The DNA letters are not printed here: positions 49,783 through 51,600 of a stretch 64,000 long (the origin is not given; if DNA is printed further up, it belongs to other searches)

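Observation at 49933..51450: Compact single-polypeptide ABC-ATPase + TOPRIM/DUF4435-like protein (OLD / PARIS-like)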

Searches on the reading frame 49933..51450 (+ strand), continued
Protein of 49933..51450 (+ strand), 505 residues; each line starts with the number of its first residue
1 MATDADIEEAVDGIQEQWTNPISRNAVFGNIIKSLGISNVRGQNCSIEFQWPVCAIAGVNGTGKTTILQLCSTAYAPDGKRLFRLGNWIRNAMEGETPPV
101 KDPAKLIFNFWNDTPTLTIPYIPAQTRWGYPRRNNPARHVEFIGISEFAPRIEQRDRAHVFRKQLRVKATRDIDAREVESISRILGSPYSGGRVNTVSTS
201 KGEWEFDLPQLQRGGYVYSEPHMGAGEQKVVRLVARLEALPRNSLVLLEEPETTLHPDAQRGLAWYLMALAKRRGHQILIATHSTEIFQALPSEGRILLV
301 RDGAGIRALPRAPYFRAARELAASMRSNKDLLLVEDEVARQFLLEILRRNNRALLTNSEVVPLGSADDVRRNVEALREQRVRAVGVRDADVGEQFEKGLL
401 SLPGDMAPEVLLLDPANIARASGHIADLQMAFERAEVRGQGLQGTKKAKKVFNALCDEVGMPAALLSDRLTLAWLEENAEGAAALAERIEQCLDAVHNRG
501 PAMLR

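Call 20: get_annotated_region(hit=H1, flank=8000)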
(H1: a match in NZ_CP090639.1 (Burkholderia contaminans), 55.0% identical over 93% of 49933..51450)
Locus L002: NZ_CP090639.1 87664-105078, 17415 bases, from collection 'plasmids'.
description: Burkholderia contaminans strain FFI45 plasmid unnamed2, complete sequence
organism: Burkholderia contaminans (NCBI taxid 488447)
taxonomy: Bacteria; Pseudomonadota; Betaproteobacteria; Burkholderiales; Burkholderiaceae; Burkholderia; Burkholderia contaminans
host: -; source: pharmaceutical solution,pharmaceutical solution; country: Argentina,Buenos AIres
typing (MOB-suite, as given by PLSDB): conjugative; relaxase MOBH; mating-pair formation MPF_T
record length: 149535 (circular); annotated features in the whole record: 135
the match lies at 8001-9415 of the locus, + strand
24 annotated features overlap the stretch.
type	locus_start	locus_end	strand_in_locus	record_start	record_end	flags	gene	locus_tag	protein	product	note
CDS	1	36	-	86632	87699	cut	-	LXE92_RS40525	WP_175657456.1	ParB/RepB/Spo0J family partition protein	GO:0007059 - chromosome segregation [Evidence IEA]; GO:0000910 - cytokinesis [Evidence IEA]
CDS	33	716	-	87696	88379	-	parA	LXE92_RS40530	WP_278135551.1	ParA family partition ATPase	-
CDS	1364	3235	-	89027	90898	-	-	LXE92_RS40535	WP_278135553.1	phage integrase family protein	-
CDS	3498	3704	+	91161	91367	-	-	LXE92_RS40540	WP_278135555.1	hypothetical protein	-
CDS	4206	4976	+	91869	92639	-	-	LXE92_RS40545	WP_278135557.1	hypothetical protein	-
CDS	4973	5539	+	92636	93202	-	-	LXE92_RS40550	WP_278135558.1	hypothetical protein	-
CDS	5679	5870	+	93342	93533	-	-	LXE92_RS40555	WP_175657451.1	hypothetical protein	-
CDS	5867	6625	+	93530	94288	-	-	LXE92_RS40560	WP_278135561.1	hypothetical protein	-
CDS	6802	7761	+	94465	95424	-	-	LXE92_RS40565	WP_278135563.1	HNH endonuclease signature motif containing protein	-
CDS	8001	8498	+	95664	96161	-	-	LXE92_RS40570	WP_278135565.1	AAA family ATPase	GO:0006302 - double-strand break repair [Evidence IEA]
CDS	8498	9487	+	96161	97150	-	-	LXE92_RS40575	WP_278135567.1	AAA family ATPase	-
CDS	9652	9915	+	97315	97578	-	-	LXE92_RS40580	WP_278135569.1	hypothetical protein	-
CDS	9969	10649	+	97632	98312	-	-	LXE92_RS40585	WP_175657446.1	hypothetical protein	-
CDS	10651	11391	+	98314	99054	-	-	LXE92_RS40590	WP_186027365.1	hypothetical protein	-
CDS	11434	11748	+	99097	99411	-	-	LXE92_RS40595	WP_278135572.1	hypothetical protein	-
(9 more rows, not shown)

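Call 24: find_encoding_contigs(protein=P0011, flank=8000, max_places=3)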
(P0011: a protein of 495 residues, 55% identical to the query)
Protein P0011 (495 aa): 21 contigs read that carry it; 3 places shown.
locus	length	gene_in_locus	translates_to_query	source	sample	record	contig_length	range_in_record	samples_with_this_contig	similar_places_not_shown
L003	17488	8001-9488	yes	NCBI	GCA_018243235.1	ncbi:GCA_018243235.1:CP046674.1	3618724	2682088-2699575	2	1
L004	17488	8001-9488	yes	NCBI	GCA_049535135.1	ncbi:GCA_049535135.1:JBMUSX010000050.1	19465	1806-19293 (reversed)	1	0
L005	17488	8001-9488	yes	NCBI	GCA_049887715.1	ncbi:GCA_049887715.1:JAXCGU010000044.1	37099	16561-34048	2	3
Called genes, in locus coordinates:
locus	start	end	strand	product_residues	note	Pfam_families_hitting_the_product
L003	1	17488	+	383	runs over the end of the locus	PF01527:HTH_Tnp_1, PF13384:HTH_23 (weak), PF13518:HTH_28 (weak), PF13542:HTH_Tnp_ISL3 (weak), PF13276:HTH_21, PF00665:rve, PF13683:rve_3, PF13333:rve_2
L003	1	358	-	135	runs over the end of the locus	PF19889:DUF6362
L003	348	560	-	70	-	-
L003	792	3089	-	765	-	PF08706:D5_N, PF19263:DUF5906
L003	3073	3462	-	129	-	-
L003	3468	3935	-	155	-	PF20121:DUF6511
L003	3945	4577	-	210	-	-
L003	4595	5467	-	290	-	PF13479:AAA_24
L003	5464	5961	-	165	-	-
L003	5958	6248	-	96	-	-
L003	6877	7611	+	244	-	-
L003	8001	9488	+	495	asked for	PF02463:SMC_N (faint), PF00005:ABC_tran (faint), PF13304:AAA_21, PF13175:AAA_15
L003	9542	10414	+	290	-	PF26345:ScoMcrA_N, PF13391:HNH_2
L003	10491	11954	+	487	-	PF18870:HEPN_RES_NTD1 (weak), PF08808:RES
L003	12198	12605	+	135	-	PF01527:HTH_Tnp_1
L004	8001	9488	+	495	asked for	PF02463:SMC_N (faint), PF00005:ABC_tran (faint), PF13304:AAA_21, PF13175:AAA_15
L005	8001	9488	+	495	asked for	PF02463:SMC_N (faint), PF00005:ABC_tran (faint), PF13304:AAA_21, PF13175:AAA_15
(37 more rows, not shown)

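Call 25: find_encoding_contigs(protein=P0092, flank=8000, max_places=2)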
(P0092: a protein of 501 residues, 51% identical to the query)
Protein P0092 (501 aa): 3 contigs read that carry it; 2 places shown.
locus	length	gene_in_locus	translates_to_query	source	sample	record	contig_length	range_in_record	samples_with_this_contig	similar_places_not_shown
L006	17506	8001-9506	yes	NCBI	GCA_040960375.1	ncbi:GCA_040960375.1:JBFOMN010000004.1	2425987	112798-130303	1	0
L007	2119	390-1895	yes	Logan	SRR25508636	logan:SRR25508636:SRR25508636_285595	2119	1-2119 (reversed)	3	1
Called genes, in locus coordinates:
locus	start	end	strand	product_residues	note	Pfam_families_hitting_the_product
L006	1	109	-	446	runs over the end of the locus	PF11808:PhoR, PF13188:PAS_8 (weak), PF00512:HisKA, PF02518:HATPase_c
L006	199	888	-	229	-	PF00072:Response_reg, PF00486:Trans_reg_C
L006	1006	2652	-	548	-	PF01435:Peptidase_M48, PF14559:TPR_19 (faint)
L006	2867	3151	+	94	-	PF00462:Glutaredoxin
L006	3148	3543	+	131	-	PF02627:CMD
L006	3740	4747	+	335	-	PF00180:Iso_dh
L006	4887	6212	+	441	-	PF03553:Na_H_antiporter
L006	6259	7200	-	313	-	PF12811:BaxI_1, PF01027:Bax1-I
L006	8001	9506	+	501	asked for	PF02463:SMC_N (weak), PF13476:AAA_23 (weak), PF13175:AAA_15, PF13304:AAA_21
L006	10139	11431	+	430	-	PF05697:Trigger_N, PF05698:Trigger_C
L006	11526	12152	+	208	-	PF00574:CLP_protease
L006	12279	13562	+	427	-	PF06689:zf-C4_ClpX, PF01078:Mg_chelatase (faint), PF05496:RuvB_N (weak), PF00004:AAA, PF07724:AAA_2, PF07728:AAA_5 (weak), PF13401:AAA_22 (faint), PF10431:ClpB_D2-small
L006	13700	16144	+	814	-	PF02190:LON_substr_bdg, PF08298:AAA_PrkA (weak), PF00004:AAA, PF07728:AAA_5, PF22667:Lon_lid, PF05362:Lon_C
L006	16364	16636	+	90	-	PF00216:Bac_DNA_binding, PF18291:HU-HIG (weak)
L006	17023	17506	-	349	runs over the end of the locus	PF14903:WG_beta_rep (weak)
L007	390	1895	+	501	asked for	PF02463:SMC_N (weak), PF13476:AAA_23 (weak), PF13175:AAA_15, PF13304:AAA_21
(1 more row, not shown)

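Call 26: predict_structure(alignment_id=A1)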
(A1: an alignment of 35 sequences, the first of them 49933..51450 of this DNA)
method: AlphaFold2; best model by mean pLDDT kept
length: 505 residues; sequences in the alignment: 35
mean_pLDDT: 87.5   pTM: 0.66
mean pLDDT of the five models: 87.5, 87.0, 85.9, 85.8, 85.6
residues with pLDDT >= 90: 313; 70-90: 140; 50-70: 38; < 50: 14
segments of 3 or more residues with pLDDT < 50: 92-94, 324-327, 500-505
pLDDT, mean of each block of 10 residues (from residue 1): 94 95 94 95 91 93 90 81 66 56 93 94 82 90 81 64 84 95 95 90 85 91 88 93 96 91 98 97 93 95 84 68 57 91 94 90 88 82 90 91 91 95 93 95 92 95 90 93 95 76 37
secondary structure, 60 per line:
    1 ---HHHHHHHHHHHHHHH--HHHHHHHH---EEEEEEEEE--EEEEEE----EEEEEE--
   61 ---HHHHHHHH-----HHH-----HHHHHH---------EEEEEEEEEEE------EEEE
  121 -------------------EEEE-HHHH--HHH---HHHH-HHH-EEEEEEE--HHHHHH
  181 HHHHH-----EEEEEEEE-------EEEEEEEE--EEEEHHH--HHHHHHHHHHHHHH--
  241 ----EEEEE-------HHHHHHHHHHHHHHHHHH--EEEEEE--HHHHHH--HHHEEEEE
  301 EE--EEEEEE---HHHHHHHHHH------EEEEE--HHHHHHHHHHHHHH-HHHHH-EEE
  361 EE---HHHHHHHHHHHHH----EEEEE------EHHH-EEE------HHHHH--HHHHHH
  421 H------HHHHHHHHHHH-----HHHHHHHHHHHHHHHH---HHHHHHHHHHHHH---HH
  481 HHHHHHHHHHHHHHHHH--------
elements in order: H4-18 H21-28 E32-40 E43-48 E53-58 H64-71 H85-90 E100-110 E117-120 E140-143 H145-148 H157-160 E166-172 H175-185 E191-198 E206-213 E216-219 H225-238 E245-249 H257-274 E277-282 H285-290 E296-302 E305-310 H314-323 E330-334 H337-350 H352-356 E358-362 H366-378 E383-387 E399-401 H408-412 H415-421 H428-438 H444-459 H463-475 H479-497

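Call 28: search_protein_families(library=padloc, proteins=[L001:592-2154:+, P0011, P0081, P0113], max_evalue=0.001)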
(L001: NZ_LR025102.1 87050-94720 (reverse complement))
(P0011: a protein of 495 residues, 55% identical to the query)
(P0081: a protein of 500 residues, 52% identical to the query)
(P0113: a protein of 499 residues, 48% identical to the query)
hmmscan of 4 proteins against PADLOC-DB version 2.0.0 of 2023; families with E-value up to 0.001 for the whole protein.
L001:592-2154:+ (521 aa): 79 families (the best 25 are shown)
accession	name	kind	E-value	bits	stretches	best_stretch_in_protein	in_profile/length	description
PDLC04149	HEC-04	-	9.9e-33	111.5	2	161-398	154-390/494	-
PDLC02914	ATPase-Toprim_I-B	-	2.5e-21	74.4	2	186-410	154-377/443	-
PDLC00271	PtuA1|PtuA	-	9.6e-14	49.7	1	12-68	2-56/421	AAA ATPase domain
PDLC02979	AriA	-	3.6e-13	48.1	2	13-74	3-58/373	-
PDLC02335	AbiLi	-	4.9e-13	46.8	1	13-288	50-245/326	AbiLi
PDLC00299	PtuA1|PtuA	-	9.4e-13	45.9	1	9-88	51-128/535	AAA ATPase domain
PDLC03878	NsnB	-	1.1e-12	46.3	1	13-285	2-282/345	-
PDLC02358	Old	-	1.2e-12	45.4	2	11-68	2-56/578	Old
PDLC04135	mad3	-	2.7e-12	44.9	1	12-74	1-62/374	mads_3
PDLC00284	PtuA1|PtuA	-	3.4e-12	44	1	7-57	56-105/545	AAA ATPase domain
PDLC00298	PtuA1|PtuA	-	4.4e-12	43.8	2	12-57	2-45/423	AAA ATPase domain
PDLC02915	ATPase-Toprim_I-B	-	9.7e-12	42.5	2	12-69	2-60/623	-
PDLC00305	PtuA1|PtuA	-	1.1e-11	42.8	1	11-66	1-54/392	AAA ATPase domain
PDLC02980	AriA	-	1.2e-11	43.1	1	171-279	220-298/304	-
PDLC02913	ATPase_I-A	-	4.1e-11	40.7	1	9-62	50-101/508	-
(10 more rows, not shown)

P0011 (495 aa): 114 families (the best 25 are shown)
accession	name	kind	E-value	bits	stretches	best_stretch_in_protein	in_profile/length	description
PDLC04149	HEC-04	-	4.8e-52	175.2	2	128-494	120-489/494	-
PDLC02914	ATPase-Toprim_I-B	-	4.5e-22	76.8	1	218-380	179-337/443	-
PDLC02980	AriA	-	1.1e-19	69.6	2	222-288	236-302/304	-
PDLC02979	AriA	-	2.3e-17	61.9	1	224-288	300-372/373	-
PDLC03878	NsnB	-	2.4e-17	61.7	1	218-291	211-283/345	-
PDLC04135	mad3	-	2.7e-15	54.8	2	226-309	266-347/374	mads_3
PDLC02981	AriAB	-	4.7e-14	50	1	235-293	322-381/694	-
PDLC04179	HEC-01A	-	2.3e-13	48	1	230-301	346-416/459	-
PDLC02358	Old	-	8.6e-13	45.9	1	241-304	282-343/578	Old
PDLC00082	GajA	-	2.6e-12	43.9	2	246-290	375-419/694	AAA ATPase domain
PDLC04148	HEC-03B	-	4.1e-12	43.9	1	225-289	320-384/458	-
PDLC00289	PtuA1|PtuA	-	1.1e-11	42.5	1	225-304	229-307/404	AAA ATPase domain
PDLC04178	HEC-01A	-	2e-11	41.5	1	243-305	287-348/399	-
PDLC04177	HEC-01A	-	2.9e-11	41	1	243-303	296-354/393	-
PDLC04164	AriA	-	4.5e-11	40.8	1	224-290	172-237/253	-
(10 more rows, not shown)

P0081 (500 aa): 131 families (the best 25 are shown)
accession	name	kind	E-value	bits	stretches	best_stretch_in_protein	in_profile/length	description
PDLC04149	HEC-04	-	5.4e-47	158.5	1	23-493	18-486/494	-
PDLC02914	ATPase-Toprim_I-B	-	4.3e-23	80.2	1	218-381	179-338/443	-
PDLC02979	AriA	-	7.2e-21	73.4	2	215-287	291-371/373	-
PDLC03878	NsnB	-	8e-19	66.6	1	211-292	209-284/345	-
PDLC02980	AriA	-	7.7e-18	63.5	1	222-289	236-303/304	-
PDLC02358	Old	-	8.6e-17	59.1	1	224-312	256-352/578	Old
PDLC00289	PtuA1|PtuA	-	1.2e-15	55.5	1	225-309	229-313/404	AAA ATPase domain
PDLC02981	AriAB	-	1.9e-15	54.6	2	240-305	327-393/694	-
PDLC00091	GajA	-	1.9e-14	51.4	1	243-307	296-360/627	AAA ATPase domain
PDLC04135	mad3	-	2.2e-14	51.8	2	226-309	266-346/374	mads_3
PDLC04178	HEC-01A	-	1.5e-13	48.6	1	243-301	287-344/399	-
PDLC04175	HEC-01A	-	2.6e-13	47.8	1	219-302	244-325/363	-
PDLC04182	HEC-01A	-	2.6e-13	47.7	1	223-312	285-374/406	-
PDLC00083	GajA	-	3.2e-13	46.9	1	246-322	296-373/639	AAA ATPase domain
PDLC02335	AbiLi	-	4.1e-13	47.1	1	29-292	47-243/326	AbiLi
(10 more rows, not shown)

P0113 (499 aa): 121 families (the best 25 are shown)
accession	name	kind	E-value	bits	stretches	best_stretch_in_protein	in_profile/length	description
PDLC04149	HEC-04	-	5.8e-56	188.1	1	21-419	16-404/494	-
PDLC02914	ATPase-Toprim_I-B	-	2.6e-20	71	1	36-406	9-370/443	-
PDLC02979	AriA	-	8.6e-20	69.8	2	174-290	261-372/373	-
PDLC03878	NsnB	-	3e-19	68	1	51-294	21-284/345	-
PDLC02980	AriA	-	2.3e-18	65.2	1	113-290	191-302/304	-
PDLC04135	mad3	-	5.5e-15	53.8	2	228-320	266-355/374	mads_3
PDLC00289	PtuA1|PtuA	-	2.3e-14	51.3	1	171-311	179-313/404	AAA ATPase domain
PDLC02358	Old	-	4.1e-13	47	1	245-313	284-352/578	Old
PDLC04148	HEC-03B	-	2e-12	44.9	1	176-292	271-385/458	-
PDLC02981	AriAB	-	2.1e-12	44.5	1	241-395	326-499/694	-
PDLC00283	PtuA1|PtuA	-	2.8e-12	44.5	1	166-310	229-364/448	AAA ATPase domain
PDLC00082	GajA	-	4.4e-12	43.2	1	248-293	375-420/694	AAA ATPase domain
PDLC04178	HEC-01A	-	1.4e-11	42.1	1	245-306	287-347/399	-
PDLC04175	HEC-01A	-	1.4e-11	42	1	218-317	241-337/363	-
PDLC04179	HEC-01A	-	2.4e-11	41.4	1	233-296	347-410/459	-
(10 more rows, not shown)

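Call 29: fold_search(model_id=the predicted structure, library=pdb)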
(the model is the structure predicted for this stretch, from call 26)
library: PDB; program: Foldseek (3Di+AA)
matches with E <= 10: 971; with E <= 0.001: 201
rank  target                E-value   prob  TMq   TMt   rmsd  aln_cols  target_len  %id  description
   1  9n6c_D                3.3e-10  1.00  0.35  0.40  13.4       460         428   12  Structure of the Retron IA Complex without the HNH Nuclease (released 2025-04-23)
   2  6p74                  9.9e-10  1.00  0.39  0.39  15.9       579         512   17  OLD nuclease from Thermus Scotoductus (released 2020-01-29)
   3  8x5i_D                1.5e-09  1.00  0.32  0.30  19.1       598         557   13  Structure of ATP/Mg2+ bound Gabija GajA (released 2024-02-28)
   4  9n69_D                2.3e-09  1.00  0.36  0.42  12.6       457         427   12  Structure of the retron IA complex with HNH nuclease in the "down" orientation (released 2025-04-23)
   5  8x5i_C                3.4e-09  1.00  0.28  0.29  21.1       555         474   12  Structure of ATP/Mg2+ bound Gabija GajA (released 2024-02-28)
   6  8u7i_A                3.8e-09  1.00  0.33  0.27  18.3       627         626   12  Structure of the phage immune evasion protein Gad1 bound to the Gabija GajAB complex (released 2023-11-22)
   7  9n69_B                6.0e-09  1.00  0.34  0.34  18.2       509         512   14  Structure of the retron IA complex with HNH nuclease in the "down" orientation (released 2025-04-23)
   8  9n6c_C                7.8e-09  1.00  0.33  0.36  14.8       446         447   14  Structure of the Retron IA Complex without the HNH Nuclease (released 2025-04-23)
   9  9n6c_B                8.2e-09  1.00  0.32  0.38  14.5       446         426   13  Structure of the Retron IA Complex without the HNH Nuclease (released 2025-04-23)
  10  8x5i_A                8.2e-09  1.00  0.28  0.29  20.6       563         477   12  Structure of ATP/Mg2+ bound Gabija GajA (released 2024-02-28)
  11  8wy4_A                8.7e-09  1.00  0.28  0.30  21.5       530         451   13  GajA tetramer with ATP (released 2024-02-28)
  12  8eea_C                9.1e-09  1.00  0.35  0.40  14.3       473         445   14  Structure of E.coli Septu (PtuAB) complex (released 2023-12-27)
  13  8tjy_A                1.1e-08  1.00  0.29  0.30  20.9       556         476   11  Structure of Gabija AB complex (released 2024-04-24)
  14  9vhe_D                1.2e-08  1.00  0.41  0.48   9.6       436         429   14  cryoEM structure of retron-Eco7 complex (released 2025-12-31)
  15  9n6b_B                1.2e-08  1.00  0.34  0.34  14.7       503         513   13  Structure of the retron IA complex with HNH nuclease in the "up" orientation (released 2025-04-23)
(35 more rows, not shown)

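Call 32: find_encoding_contigs(protein=P0001, flank=10000, max_places=3)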
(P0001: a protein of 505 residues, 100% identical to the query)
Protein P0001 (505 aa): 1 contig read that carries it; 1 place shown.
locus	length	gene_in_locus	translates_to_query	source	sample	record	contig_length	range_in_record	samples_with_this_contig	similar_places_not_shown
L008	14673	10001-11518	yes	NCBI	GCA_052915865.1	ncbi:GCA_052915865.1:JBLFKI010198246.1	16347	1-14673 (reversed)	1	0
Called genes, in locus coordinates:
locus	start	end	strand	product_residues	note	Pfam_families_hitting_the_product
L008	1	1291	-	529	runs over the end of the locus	PF00890:FAD_binding_2, PF07992:Pyr_redox_2 (faint), PF02910:Succ_DH_flav_C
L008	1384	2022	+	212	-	PF13511:DUF4124 (weak), PF01464:SLT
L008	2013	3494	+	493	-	PF13414:TPR_11 (weak), PF13432:TPR_16, PF14559:TPR_19, PF13371:TPR_9 (weak), PF07719:TPR_2 (weak), PF13414:TPR_11, PF13424:TPR_12, PF13432:TPR_16, +9 more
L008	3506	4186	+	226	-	PF01066:CDP-OH_P_transf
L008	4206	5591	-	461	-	PF24624:Int_N (weak), PF00589:Phage_integrase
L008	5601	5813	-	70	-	PF12728:HTH_17 (weak)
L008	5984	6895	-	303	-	PF10137:CAP12-PCTIR_TIR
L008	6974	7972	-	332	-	-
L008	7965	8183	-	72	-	-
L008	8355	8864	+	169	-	PF07275:ArdA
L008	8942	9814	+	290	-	-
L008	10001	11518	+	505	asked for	PF13304:AAA_21, PF13175:AAA_15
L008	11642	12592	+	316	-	PF02195:ParB_N, PF17762:HTH_ParB (weak)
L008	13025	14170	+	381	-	PF13814:Replic_Relax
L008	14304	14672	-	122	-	?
